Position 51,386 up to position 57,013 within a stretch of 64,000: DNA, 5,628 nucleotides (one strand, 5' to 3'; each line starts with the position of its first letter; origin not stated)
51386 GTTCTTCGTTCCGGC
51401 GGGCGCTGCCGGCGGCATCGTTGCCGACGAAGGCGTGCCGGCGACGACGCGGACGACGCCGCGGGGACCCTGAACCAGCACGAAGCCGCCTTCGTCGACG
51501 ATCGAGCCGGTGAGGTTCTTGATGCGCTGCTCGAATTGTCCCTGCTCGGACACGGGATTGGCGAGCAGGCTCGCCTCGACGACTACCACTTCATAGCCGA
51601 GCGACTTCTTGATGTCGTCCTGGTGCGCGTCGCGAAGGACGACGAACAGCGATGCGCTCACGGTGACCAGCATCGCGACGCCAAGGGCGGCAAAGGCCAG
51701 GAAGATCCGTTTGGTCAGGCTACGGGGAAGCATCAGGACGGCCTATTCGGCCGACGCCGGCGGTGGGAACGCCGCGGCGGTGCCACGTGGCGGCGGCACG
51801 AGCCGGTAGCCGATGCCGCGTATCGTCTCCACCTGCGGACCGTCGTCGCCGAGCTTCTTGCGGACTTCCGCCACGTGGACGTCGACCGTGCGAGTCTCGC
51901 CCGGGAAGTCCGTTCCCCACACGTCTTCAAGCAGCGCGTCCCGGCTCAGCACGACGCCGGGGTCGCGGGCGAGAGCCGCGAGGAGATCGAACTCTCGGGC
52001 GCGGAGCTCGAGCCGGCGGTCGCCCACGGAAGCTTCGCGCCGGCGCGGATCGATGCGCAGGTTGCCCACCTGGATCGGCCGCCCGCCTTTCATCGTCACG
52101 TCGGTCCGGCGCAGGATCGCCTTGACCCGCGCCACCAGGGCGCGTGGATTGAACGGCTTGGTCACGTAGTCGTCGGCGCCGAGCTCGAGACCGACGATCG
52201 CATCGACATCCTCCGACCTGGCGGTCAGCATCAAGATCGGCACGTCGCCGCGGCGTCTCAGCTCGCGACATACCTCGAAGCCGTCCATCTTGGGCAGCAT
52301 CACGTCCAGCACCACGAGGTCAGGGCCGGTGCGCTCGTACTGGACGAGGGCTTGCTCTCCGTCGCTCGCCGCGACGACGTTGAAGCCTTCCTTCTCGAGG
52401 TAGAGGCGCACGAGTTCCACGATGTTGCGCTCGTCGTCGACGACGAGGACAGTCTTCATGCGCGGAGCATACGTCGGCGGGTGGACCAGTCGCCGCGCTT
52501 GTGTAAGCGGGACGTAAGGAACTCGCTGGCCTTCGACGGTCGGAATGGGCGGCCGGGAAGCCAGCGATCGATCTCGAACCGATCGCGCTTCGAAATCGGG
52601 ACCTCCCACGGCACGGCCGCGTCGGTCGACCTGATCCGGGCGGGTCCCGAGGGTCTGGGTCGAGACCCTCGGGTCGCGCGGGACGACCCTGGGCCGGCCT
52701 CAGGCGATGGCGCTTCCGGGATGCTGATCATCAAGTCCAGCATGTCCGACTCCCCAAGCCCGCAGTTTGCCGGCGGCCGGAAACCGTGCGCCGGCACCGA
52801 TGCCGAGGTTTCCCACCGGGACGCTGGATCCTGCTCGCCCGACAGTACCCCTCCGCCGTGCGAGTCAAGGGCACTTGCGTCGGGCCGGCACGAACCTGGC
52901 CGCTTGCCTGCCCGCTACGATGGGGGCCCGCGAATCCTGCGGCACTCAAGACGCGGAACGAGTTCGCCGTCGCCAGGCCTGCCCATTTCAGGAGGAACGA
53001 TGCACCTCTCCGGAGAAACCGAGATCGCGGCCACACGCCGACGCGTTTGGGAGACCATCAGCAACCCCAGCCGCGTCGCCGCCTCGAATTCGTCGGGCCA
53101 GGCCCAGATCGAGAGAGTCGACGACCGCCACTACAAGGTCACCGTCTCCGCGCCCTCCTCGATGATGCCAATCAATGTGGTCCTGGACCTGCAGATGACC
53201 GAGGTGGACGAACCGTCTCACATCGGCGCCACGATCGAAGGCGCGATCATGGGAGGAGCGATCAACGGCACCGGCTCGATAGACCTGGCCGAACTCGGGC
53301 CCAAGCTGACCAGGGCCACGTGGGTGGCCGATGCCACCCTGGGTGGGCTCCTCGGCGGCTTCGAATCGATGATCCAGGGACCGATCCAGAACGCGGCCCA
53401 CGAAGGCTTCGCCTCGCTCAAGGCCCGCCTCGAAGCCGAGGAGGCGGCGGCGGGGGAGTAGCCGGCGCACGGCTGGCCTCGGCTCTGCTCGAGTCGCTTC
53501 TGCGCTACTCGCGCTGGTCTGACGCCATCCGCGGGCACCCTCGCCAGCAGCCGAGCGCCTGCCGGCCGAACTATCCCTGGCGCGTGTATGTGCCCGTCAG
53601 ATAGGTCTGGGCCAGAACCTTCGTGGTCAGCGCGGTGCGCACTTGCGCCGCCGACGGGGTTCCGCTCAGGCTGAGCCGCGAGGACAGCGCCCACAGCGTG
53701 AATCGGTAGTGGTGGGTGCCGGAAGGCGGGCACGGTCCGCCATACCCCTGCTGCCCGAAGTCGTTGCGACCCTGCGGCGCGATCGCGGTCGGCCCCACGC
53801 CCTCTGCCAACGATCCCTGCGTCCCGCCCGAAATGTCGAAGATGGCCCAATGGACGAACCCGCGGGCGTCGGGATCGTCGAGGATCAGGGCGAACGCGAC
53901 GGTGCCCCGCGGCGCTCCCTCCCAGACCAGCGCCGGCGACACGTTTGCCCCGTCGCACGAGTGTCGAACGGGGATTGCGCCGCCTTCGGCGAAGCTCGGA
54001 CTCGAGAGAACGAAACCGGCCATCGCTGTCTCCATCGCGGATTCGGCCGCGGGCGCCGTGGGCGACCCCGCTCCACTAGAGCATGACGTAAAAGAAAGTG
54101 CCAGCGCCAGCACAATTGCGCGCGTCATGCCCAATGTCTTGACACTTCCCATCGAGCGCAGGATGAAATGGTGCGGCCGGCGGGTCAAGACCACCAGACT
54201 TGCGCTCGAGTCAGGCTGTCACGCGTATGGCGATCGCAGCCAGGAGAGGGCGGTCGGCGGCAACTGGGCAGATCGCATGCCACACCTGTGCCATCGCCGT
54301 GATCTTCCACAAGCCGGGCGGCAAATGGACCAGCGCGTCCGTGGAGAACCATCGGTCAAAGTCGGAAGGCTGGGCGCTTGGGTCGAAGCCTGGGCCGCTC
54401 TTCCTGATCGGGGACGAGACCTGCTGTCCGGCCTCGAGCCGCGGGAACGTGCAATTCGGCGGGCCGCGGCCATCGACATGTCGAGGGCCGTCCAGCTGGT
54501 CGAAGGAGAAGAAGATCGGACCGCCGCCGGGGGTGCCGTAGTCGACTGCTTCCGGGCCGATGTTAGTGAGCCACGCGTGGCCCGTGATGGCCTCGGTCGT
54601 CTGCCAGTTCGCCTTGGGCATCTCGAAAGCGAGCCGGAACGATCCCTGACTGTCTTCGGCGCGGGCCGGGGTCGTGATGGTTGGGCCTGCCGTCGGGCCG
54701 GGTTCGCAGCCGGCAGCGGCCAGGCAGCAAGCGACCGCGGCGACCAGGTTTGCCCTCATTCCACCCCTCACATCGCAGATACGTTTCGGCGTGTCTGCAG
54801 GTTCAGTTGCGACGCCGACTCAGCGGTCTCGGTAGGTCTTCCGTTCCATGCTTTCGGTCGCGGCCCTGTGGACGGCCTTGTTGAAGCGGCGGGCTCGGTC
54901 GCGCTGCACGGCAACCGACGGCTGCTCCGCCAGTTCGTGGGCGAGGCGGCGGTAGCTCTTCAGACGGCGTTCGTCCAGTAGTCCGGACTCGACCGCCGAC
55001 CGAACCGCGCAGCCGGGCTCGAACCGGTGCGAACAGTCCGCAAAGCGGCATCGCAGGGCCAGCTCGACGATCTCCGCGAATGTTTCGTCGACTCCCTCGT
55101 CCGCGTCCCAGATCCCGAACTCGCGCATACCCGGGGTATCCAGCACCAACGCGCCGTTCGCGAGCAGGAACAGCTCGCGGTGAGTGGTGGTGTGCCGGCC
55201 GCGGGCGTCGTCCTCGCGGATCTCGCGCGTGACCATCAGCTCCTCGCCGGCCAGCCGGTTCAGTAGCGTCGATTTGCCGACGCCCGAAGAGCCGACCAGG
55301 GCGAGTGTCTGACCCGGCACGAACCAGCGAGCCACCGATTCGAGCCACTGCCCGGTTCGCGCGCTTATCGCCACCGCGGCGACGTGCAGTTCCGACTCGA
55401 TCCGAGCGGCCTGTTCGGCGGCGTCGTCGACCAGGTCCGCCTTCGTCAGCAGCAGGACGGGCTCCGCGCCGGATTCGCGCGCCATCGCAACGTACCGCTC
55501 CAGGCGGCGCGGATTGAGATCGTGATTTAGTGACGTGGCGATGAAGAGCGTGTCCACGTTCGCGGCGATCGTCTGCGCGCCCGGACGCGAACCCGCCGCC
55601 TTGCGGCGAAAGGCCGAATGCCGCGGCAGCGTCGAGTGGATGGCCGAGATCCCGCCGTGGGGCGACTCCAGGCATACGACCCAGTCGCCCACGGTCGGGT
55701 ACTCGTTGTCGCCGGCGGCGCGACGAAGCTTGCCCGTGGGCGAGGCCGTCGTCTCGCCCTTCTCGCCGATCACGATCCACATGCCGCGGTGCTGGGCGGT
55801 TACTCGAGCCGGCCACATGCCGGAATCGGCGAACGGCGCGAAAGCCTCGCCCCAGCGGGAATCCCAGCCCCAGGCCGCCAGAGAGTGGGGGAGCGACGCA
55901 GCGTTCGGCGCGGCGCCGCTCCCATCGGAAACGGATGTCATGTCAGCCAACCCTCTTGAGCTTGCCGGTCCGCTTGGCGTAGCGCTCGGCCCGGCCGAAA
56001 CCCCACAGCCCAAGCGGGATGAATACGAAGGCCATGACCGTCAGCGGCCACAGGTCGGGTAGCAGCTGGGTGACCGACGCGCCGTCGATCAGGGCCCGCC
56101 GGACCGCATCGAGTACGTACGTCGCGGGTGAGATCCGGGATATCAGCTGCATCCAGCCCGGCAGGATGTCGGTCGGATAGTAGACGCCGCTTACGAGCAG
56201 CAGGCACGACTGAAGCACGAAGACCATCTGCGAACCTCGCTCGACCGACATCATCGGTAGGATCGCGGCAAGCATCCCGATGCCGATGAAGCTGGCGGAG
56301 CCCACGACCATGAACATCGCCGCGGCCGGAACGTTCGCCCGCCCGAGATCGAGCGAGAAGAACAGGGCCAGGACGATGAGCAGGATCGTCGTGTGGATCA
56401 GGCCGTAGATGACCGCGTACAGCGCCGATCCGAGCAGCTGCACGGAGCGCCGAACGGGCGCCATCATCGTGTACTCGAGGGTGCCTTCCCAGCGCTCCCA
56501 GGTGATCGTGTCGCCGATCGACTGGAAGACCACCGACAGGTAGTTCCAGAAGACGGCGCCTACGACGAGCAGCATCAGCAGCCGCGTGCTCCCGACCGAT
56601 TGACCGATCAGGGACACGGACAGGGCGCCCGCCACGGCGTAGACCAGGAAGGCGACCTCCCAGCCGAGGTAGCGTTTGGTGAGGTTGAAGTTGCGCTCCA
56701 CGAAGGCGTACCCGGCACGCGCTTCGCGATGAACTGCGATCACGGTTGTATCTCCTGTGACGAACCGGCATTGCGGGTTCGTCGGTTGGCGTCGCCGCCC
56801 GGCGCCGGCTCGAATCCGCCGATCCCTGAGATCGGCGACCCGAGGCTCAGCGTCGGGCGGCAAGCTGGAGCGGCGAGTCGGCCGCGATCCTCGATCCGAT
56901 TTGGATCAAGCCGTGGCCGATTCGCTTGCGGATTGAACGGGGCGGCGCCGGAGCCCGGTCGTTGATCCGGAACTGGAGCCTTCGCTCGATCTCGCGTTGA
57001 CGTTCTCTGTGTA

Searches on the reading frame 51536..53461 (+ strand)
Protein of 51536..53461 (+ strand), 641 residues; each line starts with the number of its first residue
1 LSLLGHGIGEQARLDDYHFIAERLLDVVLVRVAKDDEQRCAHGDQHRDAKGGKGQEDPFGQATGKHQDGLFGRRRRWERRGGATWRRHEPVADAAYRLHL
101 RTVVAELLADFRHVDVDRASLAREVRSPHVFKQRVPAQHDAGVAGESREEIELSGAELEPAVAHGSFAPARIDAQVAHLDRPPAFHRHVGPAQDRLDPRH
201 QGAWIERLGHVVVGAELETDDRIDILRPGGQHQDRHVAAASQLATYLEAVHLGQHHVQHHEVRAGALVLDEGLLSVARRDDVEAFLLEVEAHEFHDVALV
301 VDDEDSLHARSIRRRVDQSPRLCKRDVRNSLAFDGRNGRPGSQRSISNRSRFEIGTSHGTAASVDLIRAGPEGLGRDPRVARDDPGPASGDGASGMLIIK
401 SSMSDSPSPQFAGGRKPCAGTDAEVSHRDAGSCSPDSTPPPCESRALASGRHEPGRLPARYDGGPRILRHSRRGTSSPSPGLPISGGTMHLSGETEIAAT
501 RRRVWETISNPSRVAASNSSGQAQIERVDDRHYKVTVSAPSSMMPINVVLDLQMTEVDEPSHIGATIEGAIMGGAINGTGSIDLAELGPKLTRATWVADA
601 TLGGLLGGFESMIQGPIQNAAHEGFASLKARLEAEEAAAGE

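Call 49: search_protein_families(library=pfam, proteins=[window:51536-53461:+])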
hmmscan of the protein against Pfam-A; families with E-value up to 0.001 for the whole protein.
window:51536-53461:+ (641 aa): 2 families
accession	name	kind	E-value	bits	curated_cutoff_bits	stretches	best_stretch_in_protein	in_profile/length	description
PF06240.19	COXG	-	8.6e-09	35.7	22.2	1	493-631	1-138/140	Carbon monoxide dehydrogenase subunit G (CoxG)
PF10604.15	Polyketide_cyc2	-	1.3e-08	35.7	27.4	1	490-633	3-142/142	Polyketide cyclase / dehydrase and lipid transport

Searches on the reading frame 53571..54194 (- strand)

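Call 49: search_protein_families(library=pfam, proteins=[window:53571-54194:-])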
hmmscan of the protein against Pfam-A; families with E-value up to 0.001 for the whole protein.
window:53571-54194:- (207 aa): 1 family
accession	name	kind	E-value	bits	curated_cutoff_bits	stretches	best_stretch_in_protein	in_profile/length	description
PF01161.25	PBP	-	5.1e-35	121.2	24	1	74-203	2-135/135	Phosphatidylethanolamine-binding protein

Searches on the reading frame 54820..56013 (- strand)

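Call 50: search_protein_families(library=pfam, proteins=[window:54820-56013:-])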
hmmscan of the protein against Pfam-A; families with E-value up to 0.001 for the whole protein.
window:54820-56013:- (397 aa): 5 families
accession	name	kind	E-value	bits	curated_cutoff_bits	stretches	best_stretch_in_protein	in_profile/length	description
PF03193.22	RsgA_GTPase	-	2.4e-49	167.9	30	1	129-302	2-174/174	RsgA GTPase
PF01926.29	MMR_HSR1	-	8.3e-08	32.8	21.9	1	237-326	2-84/113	50S ribosome-binding GTPase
PF00005.33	ABC_tran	-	2.1e-06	28.8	25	1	232-265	9-42/137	ABC transporter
PF13671.12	AAA_33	-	0.00023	21.9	27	0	238-276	3-39/143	AAA domain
PF02421.24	FeoB_N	-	0.00042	20.3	27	0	236-262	2-28/156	Ferrous iron transport protein B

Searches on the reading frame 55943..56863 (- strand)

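Call 50: search_protein_families(library=pfam, proteins=[window:55943-56863:-])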
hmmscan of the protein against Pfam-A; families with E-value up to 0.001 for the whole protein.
window:55943-56863:- (306 aa): 2 families
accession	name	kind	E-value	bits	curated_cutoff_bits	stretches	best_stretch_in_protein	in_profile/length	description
PF01061.29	ABC2_membrane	-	1.6e-18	67.5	26.9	1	78-257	31-209/211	ABC-2 type transporter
PF12698.13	ABC2_membrane_3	-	2.9e-13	50.1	31.6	1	100-287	164-347/347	ABC-2 family transporter protein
